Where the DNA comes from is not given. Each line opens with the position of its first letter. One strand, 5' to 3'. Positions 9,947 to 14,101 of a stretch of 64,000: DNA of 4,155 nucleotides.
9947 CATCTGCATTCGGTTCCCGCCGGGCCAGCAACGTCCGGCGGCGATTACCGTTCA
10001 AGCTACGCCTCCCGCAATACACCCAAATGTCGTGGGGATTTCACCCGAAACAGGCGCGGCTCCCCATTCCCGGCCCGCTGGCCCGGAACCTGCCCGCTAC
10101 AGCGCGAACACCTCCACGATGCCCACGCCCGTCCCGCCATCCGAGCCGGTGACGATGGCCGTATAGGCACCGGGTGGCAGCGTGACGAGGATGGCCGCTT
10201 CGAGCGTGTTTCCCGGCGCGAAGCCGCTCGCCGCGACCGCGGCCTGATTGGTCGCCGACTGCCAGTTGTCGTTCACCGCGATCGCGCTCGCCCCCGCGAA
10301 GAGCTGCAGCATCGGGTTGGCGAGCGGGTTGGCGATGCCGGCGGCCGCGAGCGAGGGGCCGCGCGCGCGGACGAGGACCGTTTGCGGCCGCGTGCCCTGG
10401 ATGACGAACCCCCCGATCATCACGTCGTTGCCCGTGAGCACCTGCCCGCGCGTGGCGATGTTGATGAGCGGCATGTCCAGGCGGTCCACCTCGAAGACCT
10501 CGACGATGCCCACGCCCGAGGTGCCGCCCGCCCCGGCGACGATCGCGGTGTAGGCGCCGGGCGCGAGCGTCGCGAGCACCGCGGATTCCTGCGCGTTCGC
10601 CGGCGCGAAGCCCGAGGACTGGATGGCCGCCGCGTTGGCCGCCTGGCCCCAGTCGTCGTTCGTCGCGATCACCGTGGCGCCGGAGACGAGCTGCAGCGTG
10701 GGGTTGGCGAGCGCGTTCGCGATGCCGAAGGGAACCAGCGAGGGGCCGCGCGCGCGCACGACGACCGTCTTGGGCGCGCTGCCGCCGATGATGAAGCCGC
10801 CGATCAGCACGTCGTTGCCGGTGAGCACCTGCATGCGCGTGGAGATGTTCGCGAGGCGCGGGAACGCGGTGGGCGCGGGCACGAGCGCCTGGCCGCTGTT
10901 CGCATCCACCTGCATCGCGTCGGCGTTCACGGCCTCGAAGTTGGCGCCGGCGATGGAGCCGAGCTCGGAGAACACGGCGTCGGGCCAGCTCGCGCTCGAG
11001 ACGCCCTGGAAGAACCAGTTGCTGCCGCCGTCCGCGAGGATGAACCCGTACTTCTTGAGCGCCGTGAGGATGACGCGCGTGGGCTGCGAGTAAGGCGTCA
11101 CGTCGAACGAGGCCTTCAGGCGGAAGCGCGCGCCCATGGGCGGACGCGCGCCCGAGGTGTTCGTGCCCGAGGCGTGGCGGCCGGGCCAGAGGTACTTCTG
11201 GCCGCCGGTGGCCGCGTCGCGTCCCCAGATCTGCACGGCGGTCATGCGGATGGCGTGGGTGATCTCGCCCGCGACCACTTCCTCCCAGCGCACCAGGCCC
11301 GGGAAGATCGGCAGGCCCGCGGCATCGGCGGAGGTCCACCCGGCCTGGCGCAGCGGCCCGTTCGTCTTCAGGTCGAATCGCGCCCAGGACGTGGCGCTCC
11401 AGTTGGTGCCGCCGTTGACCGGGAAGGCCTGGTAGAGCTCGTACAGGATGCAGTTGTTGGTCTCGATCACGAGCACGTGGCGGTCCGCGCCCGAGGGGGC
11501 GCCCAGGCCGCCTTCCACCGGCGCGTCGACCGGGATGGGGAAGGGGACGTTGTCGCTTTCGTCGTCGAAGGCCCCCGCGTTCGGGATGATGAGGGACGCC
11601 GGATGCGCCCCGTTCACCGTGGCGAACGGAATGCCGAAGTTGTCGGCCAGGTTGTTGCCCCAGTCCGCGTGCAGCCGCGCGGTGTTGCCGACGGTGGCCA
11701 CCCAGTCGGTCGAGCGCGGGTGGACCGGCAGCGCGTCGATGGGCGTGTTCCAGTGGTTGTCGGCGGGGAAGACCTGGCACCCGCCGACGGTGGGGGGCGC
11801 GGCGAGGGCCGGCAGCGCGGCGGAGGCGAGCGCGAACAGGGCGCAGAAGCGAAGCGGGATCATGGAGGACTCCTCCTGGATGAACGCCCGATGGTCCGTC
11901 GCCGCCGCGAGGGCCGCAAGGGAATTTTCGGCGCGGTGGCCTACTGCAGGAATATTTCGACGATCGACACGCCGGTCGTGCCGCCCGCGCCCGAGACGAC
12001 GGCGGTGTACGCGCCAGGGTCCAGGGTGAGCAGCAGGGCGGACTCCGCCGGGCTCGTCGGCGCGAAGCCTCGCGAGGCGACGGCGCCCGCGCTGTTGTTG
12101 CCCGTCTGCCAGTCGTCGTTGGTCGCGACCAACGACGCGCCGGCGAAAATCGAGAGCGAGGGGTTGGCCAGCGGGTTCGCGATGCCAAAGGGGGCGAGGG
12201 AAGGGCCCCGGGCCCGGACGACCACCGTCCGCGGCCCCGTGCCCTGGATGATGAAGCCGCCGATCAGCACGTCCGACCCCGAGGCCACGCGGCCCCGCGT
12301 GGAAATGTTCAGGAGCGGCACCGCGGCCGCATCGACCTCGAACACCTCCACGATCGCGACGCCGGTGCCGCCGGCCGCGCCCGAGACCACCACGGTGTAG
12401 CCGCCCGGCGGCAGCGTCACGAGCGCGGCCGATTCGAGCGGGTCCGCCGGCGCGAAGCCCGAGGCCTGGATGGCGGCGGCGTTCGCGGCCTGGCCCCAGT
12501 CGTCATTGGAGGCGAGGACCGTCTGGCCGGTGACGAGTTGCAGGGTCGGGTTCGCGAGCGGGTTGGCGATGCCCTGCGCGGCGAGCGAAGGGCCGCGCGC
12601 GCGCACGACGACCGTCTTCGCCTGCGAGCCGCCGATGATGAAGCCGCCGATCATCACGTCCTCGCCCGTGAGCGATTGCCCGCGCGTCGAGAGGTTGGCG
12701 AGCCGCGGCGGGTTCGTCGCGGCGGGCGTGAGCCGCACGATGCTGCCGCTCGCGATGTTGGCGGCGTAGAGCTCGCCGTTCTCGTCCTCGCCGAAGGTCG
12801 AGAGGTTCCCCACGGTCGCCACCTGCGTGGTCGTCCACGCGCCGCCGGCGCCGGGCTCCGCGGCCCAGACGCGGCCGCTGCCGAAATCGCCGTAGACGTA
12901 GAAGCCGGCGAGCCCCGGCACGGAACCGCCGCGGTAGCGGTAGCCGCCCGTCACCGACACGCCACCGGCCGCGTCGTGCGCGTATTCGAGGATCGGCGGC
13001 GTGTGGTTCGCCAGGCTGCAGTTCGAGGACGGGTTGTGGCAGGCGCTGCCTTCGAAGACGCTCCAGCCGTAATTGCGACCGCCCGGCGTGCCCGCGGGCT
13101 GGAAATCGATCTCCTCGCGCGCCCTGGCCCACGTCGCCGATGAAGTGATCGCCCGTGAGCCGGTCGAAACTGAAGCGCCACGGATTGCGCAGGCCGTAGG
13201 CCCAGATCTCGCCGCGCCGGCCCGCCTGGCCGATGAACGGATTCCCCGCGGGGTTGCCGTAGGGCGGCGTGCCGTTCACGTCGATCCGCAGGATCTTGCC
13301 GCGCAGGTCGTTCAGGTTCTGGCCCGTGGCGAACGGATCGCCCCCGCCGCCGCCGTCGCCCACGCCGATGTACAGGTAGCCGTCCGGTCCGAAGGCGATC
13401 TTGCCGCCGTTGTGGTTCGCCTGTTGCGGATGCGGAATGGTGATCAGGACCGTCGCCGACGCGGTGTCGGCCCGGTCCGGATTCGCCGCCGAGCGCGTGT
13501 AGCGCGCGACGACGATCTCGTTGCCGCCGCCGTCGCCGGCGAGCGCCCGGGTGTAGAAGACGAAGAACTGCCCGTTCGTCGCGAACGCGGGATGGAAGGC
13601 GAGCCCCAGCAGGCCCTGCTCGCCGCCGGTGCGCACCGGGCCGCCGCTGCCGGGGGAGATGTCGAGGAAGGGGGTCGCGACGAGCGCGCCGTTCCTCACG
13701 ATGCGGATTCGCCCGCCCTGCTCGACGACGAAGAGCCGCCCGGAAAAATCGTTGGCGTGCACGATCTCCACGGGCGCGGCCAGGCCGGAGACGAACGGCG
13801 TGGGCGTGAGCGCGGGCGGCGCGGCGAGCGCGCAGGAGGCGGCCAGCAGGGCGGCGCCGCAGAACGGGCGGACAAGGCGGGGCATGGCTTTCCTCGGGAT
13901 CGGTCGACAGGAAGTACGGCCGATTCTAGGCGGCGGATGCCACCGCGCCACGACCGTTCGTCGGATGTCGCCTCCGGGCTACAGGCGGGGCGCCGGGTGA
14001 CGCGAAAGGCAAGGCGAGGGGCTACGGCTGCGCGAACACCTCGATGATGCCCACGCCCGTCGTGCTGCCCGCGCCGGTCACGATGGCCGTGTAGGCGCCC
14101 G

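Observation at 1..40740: Ten secreted proteins with unrelated heads share an invariant C-terminal twin ~125-aa module that always ends EVF-x-x-stop: a candidate cargo-tag (sorting/anchoring) system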

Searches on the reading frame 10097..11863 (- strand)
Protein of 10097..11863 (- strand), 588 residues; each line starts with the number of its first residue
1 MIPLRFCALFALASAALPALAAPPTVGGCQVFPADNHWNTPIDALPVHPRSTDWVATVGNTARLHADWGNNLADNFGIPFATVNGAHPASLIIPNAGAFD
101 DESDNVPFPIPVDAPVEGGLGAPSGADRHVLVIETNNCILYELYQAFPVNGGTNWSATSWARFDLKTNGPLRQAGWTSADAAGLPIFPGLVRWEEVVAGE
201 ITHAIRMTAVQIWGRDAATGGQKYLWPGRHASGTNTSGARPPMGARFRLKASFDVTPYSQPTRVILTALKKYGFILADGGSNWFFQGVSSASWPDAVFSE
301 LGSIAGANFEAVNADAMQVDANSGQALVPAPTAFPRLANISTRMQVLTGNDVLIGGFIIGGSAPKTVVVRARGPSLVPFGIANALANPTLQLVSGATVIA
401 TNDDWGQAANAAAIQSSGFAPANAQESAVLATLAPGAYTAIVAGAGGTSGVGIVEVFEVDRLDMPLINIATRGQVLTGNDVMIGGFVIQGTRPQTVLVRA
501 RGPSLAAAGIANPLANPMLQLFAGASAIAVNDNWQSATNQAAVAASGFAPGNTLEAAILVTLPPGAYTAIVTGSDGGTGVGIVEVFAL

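Call 5: search_protein_families(library=pfam, proteins=[window:10097-11863:-], max_evalue=1)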
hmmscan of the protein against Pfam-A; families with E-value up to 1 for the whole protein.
window:10097-11863:- (588 aa): 0 families

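Call 6: search_protein_families(library=ncbifam, proteins=[window:10097-11863:-], max_evalue=1)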
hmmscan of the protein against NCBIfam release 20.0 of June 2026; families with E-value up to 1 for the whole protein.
window:10097-11863:- (588 aa): 1 family
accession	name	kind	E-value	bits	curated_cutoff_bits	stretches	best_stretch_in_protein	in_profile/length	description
NF045619.1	adhes_GNV_Cterm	subfamily_domain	0.012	14.8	180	1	403-479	39-113/458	BapA/Bap/LapF family large adhesin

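Call 67: find_encoding_contigs(protein=window:10100-11863:-, flank=3000, max_places=3)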
Protein window:10100-11863:- (588 aa): no gene with exactly this product is on record in the collection.

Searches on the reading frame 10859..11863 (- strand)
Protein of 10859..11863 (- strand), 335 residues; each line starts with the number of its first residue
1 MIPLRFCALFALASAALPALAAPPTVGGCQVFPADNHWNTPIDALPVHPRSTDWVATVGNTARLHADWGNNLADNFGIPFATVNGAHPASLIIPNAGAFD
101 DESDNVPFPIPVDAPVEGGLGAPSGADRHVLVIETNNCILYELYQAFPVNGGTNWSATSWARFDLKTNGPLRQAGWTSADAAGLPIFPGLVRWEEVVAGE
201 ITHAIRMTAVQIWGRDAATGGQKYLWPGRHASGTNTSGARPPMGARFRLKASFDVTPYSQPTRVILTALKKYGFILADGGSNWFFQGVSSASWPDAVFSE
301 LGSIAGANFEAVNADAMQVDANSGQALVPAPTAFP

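Call 50: find_homologous_proteins(query=window:10880-11800:-, max_evalue=1e-10)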
Query seq(307 aa) (307 aa): 8000 proteins with E <= 1e-10 among 8000 candidates; the best 120 are listed.
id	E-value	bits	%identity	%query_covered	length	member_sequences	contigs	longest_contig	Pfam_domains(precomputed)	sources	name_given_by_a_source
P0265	1.5e-133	463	78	85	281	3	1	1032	-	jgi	jgi:hypothetical protein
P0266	3.8e-124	432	64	98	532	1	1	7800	PF00404.25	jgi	-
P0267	3.3e-121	423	63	99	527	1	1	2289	-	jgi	-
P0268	1.5e-116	407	61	99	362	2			-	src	-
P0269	7.0e-113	395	58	99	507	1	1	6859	-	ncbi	ncbi:MAG TPA: hypothetical protein VGI57_08030, partial [Usitatibacter sp.]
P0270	2.7e-110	387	62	93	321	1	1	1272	-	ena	-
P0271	5.2e-110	386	65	87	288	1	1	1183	-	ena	-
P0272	5.1e-108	379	64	89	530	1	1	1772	-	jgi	jgi:hypothetical protein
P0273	3.6e-104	367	62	89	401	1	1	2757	-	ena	-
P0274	1.8e-99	351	56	100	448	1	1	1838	-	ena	-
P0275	2.5e-95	338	54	98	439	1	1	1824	-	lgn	-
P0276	5.7e-95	336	54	97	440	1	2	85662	PF00041.28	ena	-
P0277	1.3e-92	329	54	99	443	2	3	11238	PF00041.28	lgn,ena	-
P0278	6.8e-92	326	53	100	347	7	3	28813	-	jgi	jgi:hypothetical protein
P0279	9.5e-92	326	54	100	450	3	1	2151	PF00041.28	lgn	-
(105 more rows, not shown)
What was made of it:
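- Closest known: C-terminal sorting and anchoring tags. Same: In other organisms the unknown head of gene 4 carries dockerin or SLH in the same slot (call 50).
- The unknown head of gene 4 carries dockerin, SLH, FN3, TIG or PKD modules elsewhere (call 50).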

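Call 74: search_protein_families(library=ncbifam, proteins=[window:10859-11863:-], max_evalue=0.01)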
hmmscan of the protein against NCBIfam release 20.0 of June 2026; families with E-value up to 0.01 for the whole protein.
window:10859-11863:- (335 aa): 0 families

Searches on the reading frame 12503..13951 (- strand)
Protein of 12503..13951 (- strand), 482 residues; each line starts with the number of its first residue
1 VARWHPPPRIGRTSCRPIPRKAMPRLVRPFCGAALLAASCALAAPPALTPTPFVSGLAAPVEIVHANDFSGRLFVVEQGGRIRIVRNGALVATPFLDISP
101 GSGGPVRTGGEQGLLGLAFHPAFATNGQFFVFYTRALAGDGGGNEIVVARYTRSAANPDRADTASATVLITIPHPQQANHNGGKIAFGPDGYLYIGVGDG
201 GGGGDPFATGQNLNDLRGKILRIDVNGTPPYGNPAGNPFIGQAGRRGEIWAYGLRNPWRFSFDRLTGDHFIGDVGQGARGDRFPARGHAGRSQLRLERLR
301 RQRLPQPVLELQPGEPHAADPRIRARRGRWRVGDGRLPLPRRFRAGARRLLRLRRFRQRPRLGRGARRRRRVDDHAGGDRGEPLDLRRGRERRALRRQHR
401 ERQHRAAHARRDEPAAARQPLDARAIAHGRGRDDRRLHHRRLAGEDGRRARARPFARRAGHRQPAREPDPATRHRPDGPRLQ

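Call 57: search_protein_families(library=pfam, proteins=[window:12503-13951:-], max_evalue=0.01)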
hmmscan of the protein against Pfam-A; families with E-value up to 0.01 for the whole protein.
window:12503-13951:- (482 aa): 1 family
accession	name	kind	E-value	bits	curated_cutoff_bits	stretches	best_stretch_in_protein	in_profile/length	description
PF07995.17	GSDH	-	1.6e-34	120.1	25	1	58-276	2-202/332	Glucose / Sorbosone dehydrogenase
